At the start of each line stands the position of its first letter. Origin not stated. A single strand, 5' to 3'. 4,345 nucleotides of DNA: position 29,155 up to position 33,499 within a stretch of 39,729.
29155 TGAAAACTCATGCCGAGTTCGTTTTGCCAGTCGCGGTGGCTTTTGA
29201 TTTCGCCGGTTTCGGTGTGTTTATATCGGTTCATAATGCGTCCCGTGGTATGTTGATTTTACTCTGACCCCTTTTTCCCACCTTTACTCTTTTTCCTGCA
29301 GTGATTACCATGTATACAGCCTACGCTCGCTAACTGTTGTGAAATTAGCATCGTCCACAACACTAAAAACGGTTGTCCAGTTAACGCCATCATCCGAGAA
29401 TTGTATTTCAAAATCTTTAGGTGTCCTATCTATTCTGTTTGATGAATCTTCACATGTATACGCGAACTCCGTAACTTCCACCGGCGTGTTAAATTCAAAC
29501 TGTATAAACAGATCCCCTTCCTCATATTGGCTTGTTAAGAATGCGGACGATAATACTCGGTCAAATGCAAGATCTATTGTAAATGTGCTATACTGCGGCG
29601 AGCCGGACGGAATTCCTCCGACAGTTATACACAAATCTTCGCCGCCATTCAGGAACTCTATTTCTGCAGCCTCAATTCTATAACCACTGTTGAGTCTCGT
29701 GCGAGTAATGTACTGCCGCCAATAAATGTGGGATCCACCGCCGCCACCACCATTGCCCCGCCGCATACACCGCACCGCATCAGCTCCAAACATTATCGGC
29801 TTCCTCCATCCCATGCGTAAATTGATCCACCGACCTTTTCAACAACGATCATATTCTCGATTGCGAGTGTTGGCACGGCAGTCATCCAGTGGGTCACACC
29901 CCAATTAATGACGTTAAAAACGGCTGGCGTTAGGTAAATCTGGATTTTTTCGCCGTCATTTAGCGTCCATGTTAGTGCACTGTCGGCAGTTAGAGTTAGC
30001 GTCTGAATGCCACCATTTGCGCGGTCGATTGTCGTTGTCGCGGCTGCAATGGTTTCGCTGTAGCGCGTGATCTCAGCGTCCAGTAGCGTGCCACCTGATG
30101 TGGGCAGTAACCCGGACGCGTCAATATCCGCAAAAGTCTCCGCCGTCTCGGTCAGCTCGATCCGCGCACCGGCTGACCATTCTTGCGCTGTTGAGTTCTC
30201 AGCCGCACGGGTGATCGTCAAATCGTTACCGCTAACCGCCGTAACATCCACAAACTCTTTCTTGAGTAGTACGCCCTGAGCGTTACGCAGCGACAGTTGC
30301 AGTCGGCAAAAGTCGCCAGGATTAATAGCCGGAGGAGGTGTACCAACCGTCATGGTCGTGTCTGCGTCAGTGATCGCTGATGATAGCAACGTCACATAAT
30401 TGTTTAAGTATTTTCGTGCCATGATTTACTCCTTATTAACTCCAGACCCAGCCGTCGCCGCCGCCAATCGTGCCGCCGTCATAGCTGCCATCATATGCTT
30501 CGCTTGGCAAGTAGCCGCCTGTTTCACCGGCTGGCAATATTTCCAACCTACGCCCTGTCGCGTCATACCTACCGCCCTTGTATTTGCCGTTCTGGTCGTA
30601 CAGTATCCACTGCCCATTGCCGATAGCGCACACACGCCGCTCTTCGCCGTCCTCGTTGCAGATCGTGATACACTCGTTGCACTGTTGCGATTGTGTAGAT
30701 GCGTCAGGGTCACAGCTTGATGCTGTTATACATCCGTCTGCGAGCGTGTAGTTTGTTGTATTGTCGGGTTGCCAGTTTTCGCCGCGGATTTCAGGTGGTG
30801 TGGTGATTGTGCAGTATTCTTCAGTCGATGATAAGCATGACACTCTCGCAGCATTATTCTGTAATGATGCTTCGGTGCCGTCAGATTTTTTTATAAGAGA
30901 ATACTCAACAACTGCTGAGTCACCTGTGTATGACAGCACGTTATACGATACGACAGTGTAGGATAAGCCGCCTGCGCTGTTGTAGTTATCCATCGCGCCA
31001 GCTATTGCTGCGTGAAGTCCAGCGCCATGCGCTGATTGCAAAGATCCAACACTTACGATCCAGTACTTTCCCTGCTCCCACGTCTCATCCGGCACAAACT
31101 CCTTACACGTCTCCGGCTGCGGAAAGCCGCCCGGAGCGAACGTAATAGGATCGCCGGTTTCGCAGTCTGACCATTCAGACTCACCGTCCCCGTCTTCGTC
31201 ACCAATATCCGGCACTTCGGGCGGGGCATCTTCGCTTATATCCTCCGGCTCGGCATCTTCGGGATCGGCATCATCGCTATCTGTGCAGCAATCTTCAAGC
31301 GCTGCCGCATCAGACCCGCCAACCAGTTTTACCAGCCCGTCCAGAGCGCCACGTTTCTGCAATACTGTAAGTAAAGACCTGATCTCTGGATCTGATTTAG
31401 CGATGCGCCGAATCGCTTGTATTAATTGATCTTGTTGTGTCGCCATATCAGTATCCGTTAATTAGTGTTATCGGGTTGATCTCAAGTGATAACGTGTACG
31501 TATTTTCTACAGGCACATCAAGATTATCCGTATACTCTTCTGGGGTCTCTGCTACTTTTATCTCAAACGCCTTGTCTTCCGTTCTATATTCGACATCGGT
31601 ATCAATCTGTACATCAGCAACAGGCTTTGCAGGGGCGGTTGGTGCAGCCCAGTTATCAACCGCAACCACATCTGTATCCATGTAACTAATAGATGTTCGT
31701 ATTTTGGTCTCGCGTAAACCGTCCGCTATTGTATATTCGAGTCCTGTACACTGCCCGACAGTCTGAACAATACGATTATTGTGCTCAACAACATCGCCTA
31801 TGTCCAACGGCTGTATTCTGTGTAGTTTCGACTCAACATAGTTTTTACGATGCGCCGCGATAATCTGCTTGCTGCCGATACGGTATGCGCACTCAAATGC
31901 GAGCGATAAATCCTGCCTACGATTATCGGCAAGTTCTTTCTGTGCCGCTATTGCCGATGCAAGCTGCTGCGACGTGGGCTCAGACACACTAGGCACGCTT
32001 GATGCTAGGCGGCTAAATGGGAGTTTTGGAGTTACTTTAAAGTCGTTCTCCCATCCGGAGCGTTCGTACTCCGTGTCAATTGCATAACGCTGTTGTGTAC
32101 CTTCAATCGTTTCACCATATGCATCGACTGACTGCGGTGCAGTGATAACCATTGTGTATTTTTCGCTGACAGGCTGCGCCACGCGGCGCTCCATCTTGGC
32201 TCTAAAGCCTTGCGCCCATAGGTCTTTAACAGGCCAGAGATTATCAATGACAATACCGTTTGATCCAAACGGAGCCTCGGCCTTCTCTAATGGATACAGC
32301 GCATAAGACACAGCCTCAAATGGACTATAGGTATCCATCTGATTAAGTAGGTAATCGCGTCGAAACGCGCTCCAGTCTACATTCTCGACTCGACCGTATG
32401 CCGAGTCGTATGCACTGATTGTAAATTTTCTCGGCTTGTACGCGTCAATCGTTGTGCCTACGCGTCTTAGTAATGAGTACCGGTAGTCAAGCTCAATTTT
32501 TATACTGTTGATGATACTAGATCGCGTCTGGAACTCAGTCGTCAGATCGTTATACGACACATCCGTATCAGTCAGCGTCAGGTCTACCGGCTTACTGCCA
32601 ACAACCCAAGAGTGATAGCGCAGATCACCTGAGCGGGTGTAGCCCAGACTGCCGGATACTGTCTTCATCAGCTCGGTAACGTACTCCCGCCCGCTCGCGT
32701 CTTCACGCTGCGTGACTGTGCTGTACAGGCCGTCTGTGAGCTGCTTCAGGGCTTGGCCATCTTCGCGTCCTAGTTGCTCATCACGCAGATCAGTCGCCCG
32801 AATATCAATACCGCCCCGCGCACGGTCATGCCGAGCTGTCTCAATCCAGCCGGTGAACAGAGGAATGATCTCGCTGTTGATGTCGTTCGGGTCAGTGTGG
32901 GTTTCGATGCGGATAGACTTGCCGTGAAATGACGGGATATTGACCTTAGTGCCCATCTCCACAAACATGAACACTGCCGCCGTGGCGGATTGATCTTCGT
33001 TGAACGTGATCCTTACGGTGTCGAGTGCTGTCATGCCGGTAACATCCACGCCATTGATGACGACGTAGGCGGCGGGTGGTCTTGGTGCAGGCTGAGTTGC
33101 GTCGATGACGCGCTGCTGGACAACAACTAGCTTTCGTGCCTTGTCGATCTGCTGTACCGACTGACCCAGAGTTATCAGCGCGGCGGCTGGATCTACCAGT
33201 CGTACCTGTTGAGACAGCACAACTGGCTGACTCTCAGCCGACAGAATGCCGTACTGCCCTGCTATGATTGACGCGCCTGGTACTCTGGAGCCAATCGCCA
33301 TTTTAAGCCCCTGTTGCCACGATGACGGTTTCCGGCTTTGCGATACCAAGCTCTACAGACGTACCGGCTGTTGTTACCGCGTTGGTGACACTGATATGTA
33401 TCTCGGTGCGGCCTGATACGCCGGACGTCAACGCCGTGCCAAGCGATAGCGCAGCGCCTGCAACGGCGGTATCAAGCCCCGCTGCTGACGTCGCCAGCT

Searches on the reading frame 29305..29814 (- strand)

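Call 16: search_protein_families(library=phrogs, proteins=[window:29305-29814:-], max_evalue=0.0001)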
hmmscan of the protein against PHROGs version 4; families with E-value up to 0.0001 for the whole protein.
window:29305-29814:- (169 aa): 6 families
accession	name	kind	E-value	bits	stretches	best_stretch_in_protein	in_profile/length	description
phrog_10304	-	head and packaging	6.3e-18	66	1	29-160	72-205/213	virion structural protein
phrog_11660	-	tail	1.8e-16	60.1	1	25-160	532-662/1412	tail protein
phrog_12736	-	head and packaging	1.6e-10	40.9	1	25-160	419-557/762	virion structural protein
phrog_687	-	head and packaging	8.8e-10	39.2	1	90-163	83-153/469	structural protein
phrog_17517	-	tail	2.6e-07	31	1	82-165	43-123/227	tail protein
phrog_4492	-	tail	6.3e-05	22.3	1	26-161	192-321/1096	tail fiber protein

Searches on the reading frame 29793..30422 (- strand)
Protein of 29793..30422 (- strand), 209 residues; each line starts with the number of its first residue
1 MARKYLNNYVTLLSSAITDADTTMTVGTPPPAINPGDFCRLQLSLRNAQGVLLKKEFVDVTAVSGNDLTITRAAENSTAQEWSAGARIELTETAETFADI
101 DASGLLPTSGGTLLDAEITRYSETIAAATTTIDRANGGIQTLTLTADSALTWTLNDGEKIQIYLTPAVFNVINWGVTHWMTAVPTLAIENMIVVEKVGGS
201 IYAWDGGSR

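Call 16: search_protein_families(library=phrogs, proteins=[window:29793-30422:-], max_evalue=0.0001)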
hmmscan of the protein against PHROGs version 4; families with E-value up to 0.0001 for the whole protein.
window:29793-30422:- (209 aa): 6 families
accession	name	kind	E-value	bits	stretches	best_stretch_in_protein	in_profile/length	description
phrog_6427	-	unknown function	2.6e-16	60.2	1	1-104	2-108/675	-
phrog_8469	-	tail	3e-13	50.8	1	1-101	1-100/303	tail fiber protein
phrog_27144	-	unknown function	1.4e-08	35.4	1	1-135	1-140/247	-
phrog_19311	-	unknown function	1.5e-08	34.1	1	3-97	3-95/1023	-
phrog_12150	-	unknown function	8.2e-07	29.3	1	11-147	13-142/477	-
phrog_30299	-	tail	7.8e-06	26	1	1-100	1-99/425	tail fiber protein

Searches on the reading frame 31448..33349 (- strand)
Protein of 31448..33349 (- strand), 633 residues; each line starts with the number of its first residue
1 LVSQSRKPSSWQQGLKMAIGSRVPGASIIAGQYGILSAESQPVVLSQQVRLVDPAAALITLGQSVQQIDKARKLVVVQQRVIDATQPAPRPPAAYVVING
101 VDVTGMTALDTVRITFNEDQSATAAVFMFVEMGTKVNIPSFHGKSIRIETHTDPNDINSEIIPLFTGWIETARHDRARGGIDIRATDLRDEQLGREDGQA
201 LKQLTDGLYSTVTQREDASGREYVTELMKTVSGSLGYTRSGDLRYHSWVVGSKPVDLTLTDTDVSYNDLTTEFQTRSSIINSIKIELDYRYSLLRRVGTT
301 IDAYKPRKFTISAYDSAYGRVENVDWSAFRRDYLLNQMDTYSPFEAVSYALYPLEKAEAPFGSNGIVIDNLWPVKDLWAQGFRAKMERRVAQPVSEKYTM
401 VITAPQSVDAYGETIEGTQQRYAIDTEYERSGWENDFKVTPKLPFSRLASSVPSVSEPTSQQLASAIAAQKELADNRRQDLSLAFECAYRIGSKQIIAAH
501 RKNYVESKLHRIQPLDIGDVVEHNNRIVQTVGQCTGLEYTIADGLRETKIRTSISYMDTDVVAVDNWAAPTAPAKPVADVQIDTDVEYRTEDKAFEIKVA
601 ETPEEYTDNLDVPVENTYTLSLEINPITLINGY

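Call 16: search_protein_families(library=phrogs, proteins=[window:31448-33349:-], max_evalue=0.0001)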
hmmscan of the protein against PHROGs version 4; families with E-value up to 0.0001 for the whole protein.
window:31448-33349:- (633 aa): 1 family
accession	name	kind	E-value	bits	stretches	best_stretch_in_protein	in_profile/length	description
phrog_5842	-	unknown function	3.1e-54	185.4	2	94-298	38-239/567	-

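Call 43: search_dna_similar(query=window:31448-33349:-, collection=phages, mode=protein, max_rows=15, max_evalue=1e-10)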
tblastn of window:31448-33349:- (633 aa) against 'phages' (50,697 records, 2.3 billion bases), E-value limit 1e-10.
Records with a match: 5; places in all: 5; records where one place covers at least 80% of the query: 1.
Best place of each record, by identity: <60% 5.
By first word of the organism name: Pseudomonas 4; Halomonas 1.
By host as written in the record: Pseudomonas aeruginosa 3; Halomonas ventosae 1; Pseudomonas aeruginosa PAO1 1.
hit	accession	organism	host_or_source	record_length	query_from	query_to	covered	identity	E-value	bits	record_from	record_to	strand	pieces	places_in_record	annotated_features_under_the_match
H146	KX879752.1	Halomonas phage QHHSV-1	Halomonas ventosae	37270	42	622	92%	27.3%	7e-50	193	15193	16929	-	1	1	hypothetical protein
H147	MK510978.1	Pseudomonas phage vB_Pae_CF208a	Pseudomonas aeruginosa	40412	106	596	78%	24.3%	2e-11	74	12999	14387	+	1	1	hypothetical protein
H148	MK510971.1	Pseudomonas phage vB_Pae_CF79a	Pseudomonas aeruginosa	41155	106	596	78%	24.3%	2e-11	74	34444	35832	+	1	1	hypothetical protein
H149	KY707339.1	Pseudomonas phage JBD68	Pseudomonas aeruginosa PAO1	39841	106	596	78%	23.9%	1e-11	74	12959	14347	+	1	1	hypothetical protein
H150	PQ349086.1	Pseudomonas phage vB_PaeS_AV001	Pseudomonas aeruginosa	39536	106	596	78%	23.9%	3e-11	73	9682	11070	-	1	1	hypothetical protein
